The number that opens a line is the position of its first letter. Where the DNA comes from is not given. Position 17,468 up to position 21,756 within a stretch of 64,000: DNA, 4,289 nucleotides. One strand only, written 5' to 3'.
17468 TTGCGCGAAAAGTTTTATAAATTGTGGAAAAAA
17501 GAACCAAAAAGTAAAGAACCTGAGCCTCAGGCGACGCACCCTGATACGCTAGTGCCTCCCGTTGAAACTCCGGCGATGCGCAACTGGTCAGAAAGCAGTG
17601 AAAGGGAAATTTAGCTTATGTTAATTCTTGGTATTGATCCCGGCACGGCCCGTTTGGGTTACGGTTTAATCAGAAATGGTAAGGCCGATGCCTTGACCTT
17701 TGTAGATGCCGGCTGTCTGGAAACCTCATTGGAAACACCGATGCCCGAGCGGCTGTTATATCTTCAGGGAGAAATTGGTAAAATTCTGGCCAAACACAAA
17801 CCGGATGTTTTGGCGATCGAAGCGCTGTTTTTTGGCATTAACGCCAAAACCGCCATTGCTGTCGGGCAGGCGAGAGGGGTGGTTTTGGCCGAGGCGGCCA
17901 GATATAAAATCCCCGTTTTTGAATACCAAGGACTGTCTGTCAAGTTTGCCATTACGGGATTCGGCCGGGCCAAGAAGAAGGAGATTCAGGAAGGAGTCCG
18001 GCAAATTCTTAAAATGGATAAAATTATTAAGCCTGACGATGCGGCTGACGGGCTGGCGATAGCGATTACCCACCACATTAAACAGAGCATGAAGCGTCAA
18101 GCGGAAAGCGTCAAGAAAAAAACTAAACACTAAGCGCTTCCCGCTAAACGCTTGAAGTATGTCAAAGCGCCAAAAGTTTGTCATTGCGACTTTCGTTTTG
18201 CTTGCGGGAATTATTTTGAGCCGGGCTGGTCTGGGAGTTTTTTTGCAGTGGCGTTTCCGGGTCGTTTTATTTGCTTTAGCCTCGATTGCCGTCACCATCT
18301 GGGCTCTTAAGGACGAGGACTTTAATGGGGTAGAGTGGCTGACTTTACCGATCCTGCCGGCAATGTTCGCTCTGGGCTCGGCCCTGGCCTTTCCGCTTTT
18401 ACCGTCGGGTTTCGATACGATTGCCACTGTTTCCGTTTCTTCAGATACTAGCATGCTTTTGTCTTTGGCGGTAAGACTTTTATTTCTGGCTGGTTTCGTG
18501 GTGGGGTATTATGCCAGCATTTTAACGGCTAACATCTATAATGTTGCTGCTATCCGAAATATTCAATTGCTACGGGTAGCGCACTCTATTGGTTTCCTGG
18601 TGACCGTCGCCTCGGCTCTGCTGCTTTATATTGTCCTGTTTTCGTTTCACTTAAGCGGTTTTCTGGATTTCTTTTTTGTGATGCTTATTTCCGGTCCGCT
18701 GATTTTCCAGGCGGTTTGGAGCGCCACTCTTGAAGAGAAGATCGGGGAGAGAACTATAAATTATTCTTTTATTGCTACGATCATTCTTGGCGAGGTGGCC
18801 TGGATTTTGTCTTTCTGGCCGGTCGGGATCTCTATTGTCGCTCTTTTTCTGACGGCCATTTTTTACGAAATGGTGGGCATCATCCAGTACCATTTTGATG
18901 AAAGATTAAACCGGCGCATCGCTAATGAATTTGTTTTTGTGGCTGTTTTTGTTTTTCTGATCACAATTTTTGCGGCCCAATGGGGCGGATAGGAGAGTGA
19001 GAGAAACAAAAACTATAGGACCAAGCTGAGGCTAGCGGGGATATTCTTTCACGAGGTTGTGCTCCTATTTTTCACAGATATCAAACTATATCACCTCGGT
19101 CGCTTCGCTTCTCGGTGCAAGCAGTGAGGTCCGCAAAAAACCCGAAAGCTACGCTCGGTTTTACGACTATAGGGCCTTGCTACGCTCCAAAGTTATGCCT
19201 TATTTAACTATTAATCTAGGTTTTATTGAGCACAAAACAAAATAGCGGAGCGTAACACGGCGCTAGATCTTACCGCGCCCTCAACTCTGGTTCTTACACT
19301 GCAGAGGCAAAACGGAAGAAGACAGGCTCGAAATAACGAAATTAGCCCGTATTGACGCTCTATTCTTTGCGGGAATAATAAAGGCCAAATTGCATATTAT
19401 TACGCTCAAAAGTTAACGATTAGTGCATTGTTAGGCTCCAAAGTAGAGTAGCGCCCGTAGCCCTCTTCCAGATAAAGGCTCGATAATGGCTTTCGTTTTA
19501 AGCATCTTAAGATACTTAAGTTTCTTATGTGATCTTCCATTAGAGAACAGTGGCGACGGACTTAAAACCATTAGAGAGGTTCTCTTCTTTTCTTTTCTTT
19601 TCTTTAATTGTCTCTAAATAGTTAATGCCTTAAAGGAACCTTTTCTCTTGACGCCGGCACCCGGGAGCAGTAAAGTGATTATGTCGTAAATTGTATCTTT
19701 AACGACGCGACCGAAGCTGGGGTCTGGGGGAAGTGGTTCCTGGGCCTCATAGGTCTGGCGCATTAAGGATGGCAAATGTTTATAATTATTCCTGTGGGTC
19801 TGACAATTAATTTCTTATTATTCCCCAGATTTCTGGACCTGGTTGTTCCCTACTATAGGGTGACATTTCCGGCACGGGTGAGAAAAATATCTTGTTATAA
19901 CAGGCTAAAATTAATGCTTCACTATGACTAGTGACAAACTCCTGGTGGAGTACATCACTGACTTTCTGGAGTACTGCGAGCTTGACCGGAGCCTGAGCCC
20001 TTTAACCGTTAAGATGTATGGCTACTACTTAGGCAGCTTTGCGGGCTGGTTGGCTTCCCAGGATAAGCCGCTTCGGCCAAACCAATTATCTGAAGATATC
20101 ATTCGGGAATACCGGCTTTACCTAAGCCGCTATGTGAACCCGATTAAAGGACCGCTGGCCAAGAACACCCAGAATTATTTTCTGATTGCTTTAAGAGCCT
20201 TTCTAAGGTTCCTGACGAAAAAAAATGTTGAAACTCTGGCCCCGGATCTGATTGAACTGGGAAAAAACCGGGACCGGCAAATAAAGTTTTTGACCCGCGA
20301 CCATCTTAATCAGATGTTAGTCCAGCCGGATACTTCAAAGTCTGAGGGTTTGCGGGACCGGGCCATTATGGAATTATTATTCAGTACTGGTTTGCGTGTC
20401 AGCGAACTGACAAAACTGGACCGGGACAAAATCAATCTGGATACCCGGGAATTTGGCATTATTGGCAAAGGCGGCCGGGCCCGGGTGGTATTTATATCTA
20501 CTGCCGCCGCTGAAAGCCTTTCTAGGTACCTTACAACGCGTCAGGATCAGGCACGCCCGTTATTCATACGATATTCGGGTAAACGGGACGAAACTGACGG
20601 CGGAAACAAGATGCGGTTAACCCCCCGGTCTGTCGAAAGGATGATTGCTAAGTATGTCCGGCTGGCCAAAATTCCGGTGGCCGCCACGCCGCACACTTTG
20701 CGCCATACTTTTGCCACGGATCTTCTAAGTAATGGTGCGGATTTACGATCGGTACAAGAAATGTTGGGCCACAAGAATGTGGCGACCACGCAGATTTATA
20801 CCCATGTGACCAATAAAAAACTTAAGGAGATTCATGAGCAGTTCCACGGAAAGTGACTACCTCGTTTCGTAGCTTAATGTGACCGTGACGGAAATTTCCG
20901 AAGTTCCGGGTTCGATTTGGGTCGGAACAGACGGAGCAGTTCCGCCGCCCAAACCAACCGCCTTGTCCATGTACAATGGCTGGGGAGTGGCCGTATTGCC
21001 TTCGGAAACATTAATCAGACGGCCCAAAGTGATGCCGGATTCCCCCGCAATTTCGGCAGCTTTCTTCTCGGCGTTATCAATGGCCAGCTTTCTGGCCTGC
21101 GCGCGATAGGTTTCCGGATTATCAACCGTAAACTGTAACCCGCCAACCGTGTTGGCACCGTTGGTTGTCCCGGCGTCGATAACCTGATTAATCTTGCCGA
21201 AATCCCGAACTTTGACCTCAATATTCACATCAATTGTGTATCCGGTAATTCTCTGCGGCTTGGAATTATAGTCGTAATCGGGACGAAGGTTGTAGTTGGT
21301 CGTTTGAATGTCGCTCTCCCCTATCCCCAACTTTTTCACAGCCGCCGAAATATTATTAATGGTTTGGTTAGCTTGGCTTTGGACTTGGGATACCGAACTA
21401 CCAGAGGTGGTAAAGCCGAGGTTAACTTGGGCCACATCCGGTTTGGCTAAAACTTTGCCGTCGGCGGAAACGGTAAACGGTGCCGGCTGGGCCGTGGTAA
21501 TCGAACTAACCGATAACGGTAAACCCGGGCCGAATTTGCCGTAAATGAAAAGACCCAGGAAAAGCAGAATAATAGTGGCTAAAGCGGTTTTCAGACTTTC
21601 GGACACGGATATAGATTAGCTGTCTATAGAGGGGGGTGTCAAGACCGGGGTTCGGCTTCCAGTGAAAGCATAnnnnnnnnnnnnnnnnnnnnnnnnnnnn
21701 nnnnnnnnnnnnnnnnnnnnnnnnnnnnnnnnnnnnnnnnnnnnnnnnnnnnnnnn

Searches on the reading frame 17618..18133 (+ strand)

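Call 70: search_protein_families(library=pfam, proteins=[window:17618-18133:+], max_evalue=0.0001)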
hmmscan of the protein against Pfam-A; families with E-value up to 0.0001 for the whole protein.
window:17618-18133:+ (171 aa): 1 family
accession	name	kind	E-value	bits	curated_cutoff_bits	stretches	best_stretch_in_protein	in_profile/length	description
PF02075.23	RuvC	-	1e-43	149.2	22.2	1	3-152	1-148/148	Crossover junction endodeoxyribonuclease RuvC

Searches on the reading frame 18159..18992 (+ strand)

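Call 70: search_protein_families(library=pfam, proteins=[window:18159-18992:+], max_evalue=0.0001)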
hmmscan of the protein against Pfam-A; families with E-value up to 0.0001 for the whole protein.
window:18159-18992:+ (277 aa): 1 family
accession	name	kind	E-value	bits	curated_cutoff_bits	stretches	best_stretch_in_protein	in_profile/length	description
PF18900.5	DUF5656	-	2.1e-09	37.5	23.3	1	73-268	53-237/242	Protein of unknown function (DUF5656)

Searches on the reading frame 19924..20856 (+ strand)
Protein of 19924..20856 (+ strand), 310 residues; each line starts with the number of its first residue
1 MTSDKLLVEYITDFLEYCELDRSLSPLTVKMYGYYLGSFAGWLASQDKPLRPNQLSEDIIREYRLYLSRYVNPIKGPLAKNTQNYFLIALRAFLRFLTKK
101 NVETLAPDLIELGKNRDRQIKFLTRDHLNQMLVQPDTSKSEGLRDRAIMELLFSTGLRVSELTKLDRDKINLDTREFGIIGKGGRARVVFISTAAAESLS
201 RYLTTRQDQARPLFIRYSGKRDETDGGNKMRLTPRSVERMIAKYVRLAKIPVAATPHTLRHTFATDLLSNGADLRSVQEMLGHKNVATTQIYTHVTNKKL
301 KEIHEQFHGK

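Call 71: search_protein_families(library=pfam, proteins=[window:19924-20856:+], max_evalue=0.0001)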
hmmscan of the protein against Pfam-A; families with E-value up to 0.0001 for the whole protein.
window:19924-20856:+ (310 aa): 4 families
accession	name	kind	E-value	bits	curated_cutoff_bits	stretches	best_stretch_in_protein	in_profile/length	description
PF00589.27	Phage_integrase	-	5.2e-42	144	27.1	1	121-297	1-170/172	Phage integrase family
PF02899.23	Phage_int_SAM_1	-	1.2e-09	38.7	22.3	1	11-100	1-82/83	Phage integrase, N-terminal SAM-like domain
PF13495.12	Phage_int_SAM_4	-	1.5e-06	29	27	0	13-101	4-82/85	Phage integrase, N-terminal SAM-like domain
PF13102.12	Phage_int_SAM_5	-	8.6e-05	23.3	22.3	0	7-95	2-80/98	Phage integrase SAM-like domain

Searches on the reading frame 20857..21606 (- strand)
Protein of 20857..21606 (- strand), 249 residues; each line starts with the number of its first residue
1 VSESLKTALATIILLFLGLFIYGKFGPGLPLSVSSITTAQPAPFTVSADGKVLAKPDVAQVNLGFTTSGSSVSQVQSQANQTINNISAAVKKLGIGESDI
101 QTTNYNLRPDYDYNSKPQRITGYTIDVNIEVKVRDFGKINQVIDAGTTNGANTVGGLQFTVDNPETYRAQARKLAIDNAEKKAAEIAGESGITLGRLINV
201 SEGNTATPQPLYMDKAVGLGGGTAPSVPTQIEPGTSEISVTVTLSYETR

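Call 71: search_protein_families(library=pfam, proteins=[window:20857-21606:-], max_evalue=0.0001)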
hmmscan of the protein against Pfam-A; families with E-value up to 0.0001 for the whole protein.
window:20857-21606:- (249 aa): 1 family
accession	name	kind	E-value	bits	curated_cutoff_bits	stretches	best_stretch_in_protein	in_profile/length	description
PF04402.19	SIMPL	-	1e-54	186.3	25.2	1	45-246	2-205/205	Protein of unknown function (DUF541)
